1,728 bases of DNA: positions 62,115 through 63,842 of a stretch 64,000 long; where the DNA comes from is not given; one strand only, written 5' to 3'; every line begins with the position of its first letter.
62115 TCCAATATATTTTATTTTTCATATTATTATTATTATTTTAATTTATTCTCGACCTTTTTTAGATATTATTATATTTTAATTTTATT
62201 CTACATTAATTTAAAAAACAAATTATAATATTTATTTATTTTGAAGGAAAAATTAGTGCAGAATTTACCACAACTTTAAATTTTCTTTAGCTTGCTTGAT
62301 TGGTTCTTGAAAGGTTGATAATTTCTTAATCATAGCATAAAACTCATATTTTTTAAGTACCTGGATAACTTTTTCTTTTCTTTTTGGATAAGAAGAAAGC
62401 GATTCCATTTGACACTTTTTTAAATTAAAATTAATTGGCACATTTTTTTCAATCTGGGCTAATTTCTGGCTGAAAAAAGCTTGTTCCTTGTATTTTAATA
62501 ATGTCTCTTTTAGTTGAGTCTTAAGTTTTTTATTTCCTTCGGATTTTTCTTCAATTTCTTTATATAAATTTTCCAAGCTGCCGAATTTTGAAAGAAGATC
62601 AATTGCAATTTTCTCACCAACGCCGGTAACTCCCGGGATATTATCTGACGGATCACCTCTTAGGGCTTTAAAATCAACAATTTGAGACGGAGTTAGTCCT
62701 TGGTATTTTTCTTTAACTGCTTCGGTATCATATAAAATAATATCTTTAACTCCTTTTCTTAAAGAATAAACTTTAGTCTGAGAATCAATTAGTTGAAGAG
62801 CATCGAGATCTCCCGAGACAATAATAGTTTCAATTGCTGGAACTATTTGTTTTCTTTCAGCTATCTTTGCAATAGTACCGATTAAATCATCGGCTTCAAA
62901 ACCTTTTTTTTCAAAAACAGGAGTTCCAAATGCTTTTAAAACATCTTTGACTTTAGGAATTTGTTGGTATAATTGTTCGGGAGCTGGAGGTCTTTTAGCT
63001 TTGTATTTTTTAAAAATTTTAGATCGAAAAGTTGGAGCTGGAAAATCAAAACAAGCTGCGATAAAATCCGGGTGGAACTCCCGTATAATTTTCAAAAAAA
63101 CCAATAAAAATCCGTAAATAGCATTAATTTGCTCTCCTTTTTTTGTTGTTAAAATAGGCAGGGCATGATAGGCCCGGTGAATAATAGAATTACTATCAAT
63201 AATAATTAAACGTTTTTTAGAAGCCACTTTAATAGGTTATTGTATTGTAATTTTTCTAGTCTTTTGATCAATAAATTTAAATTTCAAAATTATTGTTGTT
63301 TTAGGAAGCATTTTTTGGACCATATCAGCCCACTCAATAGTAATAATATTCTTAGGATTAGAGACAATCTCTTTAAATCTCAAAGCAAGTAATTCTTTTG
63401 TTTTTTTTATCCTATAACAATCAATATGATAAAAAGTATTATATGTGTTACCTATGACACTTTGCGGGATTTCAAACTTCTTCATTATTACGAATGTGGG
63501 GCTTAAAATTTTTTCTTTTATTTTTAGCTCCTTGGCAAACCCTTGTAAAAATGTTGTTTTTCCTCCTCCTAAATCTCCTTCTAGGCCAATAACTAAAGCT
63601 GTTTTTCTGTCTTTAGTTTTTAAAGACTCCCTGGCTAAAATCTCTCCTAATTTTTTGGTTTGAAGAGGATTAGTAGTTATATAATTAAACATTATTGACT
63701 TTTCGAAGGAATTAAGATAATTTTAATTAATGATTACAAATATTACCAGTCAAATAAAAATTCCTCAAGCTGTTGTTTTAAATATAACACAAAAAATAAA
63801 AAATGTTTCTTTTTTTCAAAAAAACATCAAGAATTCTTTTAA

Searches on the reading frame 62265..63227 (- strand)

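Call 54: search_protein_families(library=pfam, proteins=[window:62265-63227:-], max_evalue=0.00001)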
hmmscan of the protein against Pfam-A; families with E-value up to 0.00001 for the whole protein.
window:62265-63227:- (320 aa): 2 families
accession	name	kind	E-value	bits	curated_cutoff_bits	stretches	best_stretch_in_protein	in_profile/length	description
PF02739.22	5_3_exonuc_N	-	1.8e-52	177.8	34.3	1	6-176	1-164/164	5'-3' exonuclease, N-terminal resolvase-like domain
PF01367.25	5_3_exonuc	-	3.3e-31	108.1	40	1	179-276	2-93/97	5'-3' exonuclease, C-terminal SAM fold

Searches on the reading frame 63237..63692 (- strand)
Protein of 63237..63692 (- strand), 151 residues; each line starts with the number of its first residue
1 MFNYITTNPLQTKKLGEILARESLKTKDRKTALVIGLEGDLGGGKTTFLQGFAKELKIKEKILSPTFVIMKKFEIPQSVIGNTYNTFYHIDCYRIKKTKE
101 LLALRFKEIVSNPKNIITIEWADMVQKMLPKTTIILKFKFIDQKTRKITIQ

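Call 45: search_protein_families(library=pfam, proteins=[window:63237-63692:-], max_evalue=0.01)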
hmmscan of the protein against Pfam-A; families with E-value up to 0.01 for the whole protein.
window:63237-63692:- (151 aa): 2 families
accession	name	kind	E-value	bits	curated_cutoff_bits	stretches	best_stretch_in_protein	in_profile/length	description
PF02367.23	TsaE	-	1.4e-29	103.1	26.6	1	8-147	3-127/128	Threonylcarbamoyl adenosine biosynthesis protein TsaE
PF07693.20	KAP_NTPase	-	2.9e-05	23.9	20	1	23-140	11-107/293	KAP family P-loop domain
